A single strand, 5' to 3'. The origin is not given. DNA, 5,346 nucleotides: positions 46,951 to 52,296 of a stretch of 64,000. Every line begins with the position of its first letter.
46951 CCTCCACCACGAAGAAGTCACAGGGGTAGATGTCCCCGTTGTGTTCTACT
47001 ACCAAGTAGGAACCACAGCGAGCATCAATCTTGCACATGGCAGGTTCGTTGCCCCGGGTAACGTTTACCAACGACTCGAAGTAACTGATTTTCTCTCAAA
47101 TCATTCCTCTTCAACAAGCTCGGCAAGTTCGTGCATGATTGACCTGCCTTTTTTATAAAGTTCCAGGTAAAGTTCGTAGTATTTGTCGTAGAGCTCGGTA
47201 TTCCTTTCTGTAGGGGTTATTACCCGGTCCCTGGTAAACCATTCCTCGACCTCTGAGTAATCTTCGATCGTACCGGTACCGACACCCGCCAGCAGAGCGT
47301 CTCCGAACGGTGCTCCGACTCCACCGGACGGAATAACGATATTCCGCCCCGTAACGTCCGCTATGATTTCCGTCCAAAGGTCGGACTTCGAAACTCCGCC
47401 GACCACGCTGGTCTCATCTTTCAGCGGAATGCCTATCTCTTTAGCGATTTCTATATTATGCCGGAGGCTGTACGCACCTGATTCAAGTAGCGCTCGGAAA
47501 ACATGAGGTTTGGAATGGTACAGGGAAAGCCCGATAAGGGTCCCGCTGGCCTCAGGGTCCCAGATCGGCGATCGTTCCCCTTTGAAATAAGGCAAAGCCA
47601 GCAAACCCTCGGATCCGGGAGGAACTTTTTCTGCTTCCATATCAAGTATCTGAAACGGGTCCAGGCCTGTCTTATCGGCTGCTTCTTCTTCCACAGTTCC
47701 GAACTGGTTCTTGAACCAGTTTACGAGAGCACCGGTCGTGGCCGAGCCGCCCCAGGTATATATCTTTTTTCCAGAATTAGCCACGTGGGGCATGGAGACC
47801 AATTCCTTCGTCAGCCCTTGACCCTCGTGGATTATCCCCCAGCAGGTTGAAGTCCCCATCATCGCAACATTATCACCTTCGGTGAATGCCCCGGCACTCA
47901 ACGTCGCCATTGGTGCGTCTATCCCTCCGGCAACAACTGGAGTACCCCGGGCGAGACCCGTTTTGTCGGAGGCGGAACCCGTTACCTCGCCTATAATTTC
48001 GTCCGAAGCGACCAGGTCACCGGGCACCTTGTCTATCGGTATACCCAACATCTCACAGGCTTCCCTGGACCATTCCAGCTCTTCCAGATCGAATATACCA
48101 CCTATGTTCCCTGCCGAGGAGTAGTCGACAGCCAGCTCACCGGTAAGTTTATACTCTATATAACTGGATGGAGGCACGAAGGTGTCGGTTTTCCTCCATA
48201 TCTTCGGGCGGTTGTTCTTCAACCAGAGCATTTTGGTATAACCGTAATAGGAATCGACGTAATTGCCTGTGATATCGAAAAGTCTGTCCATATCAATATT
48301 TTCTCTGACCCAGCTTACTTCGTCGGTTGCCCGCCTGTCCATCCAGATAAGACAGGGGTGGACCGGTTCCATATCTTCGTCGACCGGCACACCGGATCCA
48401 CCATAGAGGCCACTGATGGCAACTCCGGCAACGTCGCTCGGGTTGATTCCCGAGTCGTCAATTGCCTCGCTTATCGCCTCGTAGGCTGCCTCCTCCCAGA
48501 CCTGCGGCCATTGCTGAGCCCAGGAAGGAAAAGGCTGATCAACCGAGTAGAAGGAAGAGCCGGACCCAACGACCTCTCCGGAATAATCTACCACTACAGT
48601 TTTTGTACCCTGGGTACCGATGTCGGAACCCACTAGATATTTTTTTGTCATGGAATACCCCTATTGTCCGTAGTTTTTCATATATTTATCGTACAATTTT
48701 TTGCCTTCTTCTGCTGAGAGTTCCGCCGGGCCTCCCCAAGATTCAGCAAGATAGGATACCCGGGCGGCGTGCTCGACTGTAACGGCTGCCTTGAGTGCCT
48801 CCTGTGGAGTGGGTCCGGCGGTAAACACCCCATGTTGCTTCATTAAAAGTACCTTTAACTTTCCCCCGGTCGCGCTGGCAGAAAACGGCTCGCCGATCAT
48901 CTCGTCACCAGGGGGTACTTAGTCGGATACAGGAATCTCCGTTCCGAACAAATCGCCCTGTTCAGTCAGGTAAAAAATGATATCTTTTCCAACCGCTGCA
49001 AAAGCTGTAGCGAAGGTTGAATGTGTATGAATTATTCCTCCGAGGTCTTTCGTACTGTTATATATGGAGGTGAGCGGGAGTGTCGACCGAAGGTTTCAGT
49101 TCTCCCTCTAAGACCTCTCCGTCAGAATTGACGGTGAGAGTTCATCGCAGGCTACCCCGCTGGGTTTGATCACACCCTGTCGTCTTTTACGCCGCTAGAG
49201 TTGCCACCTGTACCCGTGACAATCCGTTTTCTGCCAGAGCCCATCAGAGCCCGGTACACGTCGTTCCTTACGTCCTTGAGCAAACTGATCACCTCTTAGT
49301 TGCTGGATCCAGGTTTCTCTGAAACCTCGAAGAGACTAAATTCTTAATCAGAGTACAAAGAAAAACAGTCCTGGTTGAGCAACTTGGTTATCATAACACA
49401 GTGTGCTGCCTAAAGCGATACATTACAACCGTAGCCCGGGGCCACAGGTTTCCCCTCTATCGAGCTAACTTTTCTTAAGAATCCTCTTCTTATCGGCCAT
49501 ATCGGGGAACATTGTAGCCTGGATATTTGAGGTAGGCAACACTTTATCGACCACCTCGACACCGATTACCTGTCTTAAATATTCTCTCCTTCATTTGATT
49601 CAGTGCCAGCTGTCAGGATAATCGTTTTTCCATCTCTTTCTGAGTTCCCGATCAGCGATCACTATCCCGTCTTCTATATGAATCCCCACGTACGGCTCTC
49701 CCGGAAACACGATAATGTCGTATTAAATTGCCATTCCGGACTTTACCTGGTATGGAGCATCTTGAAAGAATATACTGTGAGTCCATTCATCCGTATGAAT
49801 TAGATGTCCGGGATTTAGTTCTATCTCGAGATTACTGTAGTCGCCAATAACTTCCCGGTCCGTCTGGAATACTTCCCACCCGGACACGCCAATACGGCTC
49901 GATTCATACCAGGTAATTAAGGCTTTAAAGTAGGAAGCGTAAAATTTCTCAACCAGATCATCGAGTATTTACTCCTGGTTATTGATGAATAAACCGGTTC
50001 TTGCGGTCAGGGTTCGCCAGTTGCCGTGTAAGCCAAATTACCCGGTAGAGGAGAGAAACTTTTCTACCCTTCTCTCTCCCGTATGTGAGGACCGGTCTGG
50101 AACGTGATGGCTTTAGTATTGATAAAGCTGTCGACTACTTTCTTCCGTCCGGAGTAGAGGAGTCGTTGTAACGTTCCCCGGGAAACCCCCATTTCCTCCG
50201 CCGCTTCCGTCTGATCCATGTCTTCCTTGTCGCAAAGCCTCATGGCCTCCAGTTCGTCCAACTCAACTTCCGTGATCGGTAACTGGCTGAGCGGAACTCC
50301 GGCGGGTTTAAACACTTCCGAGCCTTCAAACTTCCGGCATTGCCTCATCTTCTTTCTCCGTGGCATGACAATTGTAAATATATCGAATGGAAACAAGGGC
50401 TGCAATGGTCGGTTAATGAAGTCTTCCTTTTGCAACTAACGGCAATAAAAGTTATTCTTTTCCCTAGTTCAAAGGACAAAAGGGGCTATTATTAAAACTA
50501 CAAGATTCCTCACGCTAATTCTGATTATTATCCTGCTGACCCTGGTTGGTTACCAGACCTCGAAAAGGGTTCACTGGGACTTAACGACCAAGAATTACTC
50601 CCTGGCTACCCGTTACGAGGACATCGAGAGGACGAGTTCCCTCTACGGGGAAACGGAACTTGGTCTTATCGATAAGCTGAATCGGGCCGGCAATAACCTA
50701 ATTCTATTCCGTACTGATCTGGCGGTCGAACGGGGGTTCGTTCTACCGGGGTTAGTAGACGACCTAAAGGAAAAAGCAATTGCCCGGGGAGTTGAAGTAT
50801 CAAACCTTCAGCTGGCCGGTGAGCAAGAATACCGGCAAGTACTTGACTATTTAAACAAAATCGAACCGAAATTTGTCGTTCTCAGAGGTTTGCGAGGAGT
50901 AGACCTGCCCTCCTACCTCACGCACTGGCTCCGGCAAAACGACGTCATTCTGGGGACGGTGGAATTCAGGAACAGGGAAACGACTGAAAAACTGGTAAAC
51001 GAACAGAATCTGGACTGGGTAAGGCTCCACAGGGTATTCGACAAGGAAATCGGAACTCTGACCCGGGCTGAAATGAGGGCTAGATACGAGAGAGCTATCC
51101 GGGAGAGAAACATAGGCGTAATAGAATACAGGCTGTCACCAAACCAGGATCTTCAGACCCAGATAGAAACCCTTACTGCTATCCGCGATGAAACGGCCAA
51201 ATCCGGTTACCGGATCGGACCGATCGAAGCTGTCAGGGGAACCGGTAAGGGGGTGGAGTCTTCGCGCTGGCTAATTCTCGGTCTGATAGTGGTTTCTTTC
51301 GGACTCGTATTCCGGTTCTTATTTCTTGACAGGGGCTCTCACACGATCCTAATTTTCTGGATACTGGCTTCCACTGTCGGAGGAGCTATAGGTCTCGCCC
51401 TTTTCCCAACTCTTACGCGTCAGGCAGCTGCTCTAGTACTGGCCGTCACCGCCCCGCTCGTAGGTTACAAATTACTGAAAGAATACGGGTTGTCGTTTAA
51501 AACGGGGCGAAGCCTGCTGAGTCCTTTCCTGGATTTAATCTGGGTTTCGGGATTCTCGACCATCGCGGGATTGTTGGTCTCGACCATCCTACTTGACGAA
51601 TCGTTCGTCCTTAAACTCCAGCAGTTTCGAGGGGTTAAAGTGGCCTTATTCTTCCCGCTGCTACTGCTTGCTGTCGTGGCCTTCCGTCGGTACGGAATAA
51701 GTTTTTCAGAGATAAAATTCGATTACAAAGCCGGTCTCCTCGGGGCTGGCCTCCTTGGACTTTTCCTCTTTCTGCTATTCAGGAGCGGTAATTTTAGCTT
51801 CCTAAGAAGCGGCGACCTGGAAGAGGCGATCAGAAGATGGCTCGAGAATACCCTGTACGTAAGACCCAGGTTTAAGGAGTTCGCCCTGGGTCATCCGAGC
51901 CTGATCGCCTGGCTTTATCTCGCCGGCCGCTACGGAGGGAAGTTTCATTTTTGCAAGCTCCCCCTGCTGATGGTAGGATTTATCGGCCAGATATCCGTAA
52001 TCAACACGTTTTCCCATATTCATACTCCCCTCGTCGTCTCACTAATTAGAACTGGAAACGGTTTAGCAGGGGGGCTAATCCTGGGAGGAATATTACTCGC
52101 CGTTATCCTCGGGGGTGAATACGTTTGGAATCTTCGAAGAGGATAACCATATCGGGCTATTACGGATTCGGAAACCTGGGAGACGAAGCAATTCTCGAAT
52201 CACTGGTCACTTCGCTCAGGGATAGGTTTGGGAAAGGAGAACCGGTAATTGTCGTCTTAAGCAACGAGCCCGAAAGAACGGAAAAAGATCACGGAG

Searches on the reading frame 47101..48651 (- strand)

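Call 10: search_protein_families(library=pfam, proteins=[window:47101-48651:-], max_evalue=0.00001)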
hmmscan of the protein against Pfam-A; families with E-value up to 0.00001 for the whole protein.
window:47101-48651:- (516 aa): 2 families
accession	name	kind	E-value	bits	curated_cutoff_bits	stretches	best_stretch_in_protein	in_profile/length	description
PF00370.27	FGGY_N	-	1.3e-55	189.1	28.8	1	5-251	1-244/245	FGGY family of carbohydrate kinases, N-terminal domain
PF02782.22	FGGY_C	-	8.1e-32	111.1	27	1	263-457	3-196/198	FGGY family of carbohydrate kinases, C-terminal domain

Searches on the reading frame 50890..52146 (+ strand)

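Call 10: search_protein_families(library=pfam, proteins=[window:50890-52146:+], max_evalue=0.00001)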
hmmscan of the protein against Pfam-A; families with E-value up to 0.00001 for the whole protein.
window:50890-52146:+ (418 aa): 1 family
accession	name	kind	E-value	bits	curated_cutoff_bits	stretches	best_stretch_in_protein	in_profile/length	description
PF18949.5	DUF5693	-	6.2e-86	289.7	29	1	9-406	194-605/609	Family of unknown function (DUF5693)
